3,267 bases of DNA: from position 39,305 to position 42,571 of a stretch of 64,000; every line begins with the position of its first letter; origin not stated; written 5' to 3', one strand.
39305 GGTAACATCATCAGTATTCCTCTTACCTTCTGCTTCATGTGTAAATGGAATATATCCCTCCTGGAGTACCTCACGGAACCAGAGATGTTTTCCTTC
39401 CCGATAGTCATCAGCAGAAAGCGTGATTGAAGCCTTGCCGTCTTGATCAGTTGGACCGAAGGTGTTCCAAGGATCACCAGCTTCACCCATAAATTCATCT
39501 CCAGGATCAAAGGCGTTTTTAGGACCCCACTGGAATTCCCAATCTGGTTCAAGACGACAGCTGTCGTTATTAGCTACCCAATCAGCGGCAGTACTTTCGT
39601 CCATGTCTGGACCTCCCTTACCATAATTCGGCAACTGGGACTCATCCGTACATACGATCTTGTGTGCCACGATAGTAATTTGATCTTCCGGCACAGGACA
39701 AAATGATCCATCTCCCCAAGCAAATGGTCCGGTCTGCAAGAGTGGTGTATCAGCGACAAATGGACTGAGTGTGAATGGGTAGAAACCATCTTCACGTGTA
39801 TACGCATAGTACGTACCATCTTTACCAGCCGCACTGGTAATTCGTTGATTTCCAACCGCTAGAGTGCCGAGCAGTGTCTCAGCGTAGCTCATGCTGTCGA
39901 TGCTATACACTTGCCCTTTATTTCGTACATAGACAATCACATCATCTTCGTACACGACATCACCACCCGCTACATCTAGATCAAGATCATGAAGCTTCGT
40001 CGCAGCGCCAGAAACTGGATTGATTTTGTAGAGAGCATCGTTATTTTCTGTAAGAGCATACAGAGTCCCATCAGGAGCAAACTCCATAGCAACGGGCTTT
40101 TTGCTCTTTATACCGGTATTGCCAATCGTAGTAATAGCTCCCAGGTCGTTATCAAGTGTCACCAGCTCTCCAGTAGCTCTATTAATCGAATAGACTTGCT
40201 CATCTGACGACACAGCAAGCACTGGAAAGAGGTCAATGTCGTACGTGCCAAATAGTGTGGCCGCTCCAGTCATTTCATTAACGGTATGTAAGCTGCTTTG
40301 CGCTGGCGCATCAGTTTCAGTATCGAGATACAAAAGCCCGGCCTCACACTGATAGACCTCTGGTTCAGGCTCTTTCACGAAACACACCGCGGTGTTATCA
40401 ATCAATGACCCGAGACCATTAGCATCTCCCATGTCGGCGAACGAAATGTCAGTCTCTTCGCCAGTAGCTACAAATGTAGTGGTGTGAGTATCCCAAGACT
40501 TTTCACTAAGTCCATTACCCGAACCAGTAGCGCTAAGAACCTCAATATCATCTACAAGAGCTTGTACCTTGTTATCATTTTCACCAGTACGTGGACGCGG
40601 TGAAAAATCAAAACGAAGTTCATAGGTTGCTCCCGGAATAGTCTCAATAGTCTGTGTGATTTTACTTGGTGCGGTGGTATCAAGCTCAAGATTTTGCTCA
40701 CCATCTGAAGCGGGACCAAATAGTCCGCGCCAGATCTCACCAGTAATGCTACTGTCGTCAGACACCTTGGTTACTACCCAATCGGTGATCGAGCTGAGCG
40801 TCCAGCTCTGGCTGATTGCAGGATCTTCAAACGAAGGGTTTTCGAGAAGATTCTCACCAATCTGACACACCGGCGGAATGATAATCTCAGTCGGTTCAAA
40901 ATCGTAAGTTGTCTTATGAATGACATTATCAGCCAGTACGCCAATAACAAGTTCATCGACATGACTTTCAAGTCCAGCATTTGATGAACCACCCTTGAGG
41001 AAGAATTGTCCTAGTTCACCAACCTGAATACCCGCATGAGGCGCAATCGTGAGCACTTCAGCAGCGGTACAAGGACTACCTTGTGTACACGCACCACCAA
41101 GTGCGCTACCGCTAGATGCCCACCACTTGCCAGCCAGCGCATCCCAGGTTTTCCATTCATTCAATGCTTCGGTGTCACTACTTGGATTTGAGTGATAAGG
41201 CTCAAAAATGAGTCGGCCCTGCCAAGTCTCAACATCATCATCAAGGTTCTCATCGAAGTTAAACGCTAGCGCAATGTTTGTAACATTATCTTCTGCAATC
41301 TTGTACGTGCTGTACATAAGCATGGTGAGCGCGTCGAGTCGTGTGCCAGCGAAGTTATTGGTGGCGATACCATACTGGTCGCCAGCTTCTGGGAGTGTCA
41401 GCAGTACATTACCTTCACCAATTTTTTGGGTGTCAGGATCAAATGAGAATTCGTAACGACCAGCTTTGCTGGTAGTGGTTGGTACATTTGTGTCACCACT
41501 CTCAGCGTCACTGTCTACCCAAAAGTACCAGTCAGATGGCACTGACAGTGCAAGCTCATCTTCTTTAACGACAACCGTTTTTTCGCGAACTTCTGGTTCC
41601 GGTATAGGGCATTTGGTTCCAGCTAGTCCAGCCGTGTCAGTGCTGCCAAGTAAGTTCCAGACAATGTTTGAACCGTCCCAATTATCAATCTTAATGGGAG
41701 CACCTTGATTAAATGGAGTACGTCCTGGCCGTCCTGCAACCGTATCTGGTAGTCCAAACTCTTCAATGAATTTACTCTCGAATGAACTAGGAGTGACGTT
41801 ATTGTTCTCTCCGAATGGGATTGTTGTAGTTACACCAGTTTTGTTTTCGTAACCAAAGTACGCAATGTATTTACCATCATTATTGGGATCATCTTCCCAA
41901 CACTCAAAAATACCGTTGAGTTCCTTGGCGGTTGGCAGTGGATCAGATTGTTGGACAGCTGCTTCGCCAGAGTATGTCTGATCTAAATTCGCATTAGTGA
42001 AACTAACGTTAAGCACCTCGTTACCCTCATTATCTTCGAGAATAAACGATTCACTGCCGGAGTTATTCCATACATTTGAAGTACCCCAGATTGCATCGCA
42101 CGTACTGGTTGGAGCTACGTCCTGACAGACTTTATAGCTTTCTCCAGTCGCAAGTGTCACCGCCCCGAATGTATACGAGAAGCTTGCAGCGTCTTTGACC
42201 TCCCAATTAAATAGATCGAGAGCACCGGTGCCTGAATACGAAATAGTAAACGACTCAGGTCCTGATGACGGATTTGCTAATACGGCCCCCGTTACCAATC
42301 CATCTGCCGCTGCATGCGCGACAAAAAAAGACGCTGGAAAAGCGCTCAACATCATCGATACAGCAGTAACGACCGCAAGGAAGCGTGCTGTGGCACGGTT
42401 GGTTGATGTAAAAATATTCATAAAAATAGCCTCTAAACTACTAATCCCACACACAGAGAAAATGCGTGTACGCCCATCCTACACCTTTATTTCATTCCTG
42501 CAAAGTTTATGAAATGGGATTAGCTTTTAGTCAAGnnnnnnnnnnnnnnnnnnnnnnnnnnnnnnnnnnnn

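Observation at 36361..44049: ECF sigma / membrane anti-sigma / giant CBM-CnaB adhesin / sortase arranged as one minus-strand unit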

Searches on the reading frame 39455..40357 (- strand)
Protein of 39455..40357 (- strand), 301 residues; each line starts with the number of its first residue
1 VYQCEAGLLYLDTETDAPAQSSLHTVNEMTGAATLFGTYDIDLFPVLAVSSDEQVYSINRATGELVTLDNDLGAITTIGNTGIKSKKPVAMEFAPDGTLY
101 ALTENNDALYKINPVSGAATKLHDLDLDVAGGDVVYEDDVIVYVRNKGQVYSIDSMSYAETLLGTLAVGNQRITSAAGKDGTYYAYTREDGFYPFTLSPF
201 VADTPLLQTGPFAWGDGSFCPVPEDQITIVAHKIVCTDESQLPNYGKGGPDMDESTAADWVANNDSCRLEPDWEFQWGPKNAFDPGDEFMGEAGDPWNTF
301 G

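Call 54: search_protein_families(library=pfam, proteins=[window:39455-40357:-], max_evalue=0.1)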
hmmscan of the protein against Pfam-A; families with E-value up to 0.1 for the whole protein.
window:39455-40357:- (301 aa): 5 families
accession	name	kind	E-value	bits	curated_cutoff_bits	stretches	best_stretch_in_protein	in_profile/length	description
PF14339.12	DUF4394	-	3.6e-08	33.5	29.6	1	89-132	29-72/230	Domain of unknown function (DUF4394)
PF21959.2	DUF6923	-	1.3e-05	25.5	27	1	51-157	45-161/234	Repeat of unknown function (DUF6923)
PF16819.11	DUF5074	-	0.00076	19.1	27.2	1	50-125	151-223/353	Domain of unknown function (DUF5074)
PF07840.17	FadR_C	-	0.042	14.2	23.6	1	21-57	55-91/164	FadR C-terminal domain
PF13360.13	PQQ_2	-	0.058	13.5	27.6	0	52-154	2-89/233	Outer membrane protein assembly factor BamB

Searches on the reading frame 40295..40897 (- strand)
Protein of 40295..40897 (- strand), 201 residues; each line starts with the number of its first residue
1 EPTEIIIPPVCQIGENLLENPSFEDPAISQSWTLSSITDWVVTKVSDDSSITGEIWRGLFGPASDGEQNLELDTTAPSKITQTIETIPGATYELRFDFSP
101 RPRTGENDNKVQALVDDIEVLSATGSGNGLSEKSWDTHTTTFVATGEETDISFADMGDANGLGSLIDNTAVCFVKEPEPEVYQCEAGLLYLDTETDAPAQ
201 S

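Call 54: search_protein_families(library=pfam, proteins=[window:40295-40897:-], max_evalue=0.1)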
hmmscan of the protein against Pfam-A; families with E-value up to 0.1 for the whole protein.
window:40295-40897:- (201 aa): 3 families
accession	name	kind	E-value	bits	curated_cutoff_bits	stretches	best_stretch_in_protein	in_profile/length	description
PF04862.18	DUF642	-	8.9e-12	45.5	27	1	17-171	2-156/157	Protein of unknown function (DUF642)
PF22825.2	HpiC1-like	-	0.00015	22.3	27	1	19-147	6-144/174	HpiC1 cyclase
PF22637.2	CBM_4_9_1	-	0.021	15.5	27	1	29-152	13-129/148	BppA domain 1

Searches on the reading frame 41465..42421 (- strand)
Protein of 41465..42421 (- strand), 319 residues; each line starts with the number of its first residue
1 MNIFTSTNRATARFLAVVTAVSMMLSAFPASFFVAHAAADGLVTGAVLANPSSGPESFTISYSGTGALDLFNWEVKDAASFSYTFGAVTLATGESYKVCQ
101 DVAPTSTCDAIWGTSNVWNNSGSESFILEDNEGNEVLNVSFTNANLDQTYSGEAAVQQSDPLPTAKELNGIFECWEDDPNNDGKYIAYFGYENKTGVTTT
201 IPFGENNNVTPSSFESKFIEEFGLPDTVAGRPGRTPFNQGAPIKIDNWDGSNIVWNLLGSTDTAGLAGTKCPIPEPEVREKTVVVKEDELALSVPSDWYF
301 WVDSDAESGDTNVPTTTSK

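Call 54: search_protein_families(library=pfam, proteins=[window:41465-42421:-], max_evalue=0.1)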
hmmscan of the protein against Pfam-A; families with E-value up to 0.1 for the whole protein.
window:41465-42421:- (319 aa): 1 family
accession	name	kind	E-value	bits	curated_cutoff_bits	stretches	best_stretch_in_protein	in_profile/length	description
PF00932.25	LTD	-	9.9e-08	32.8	34.3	1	46-141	12-107/109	Lamin Tail Domain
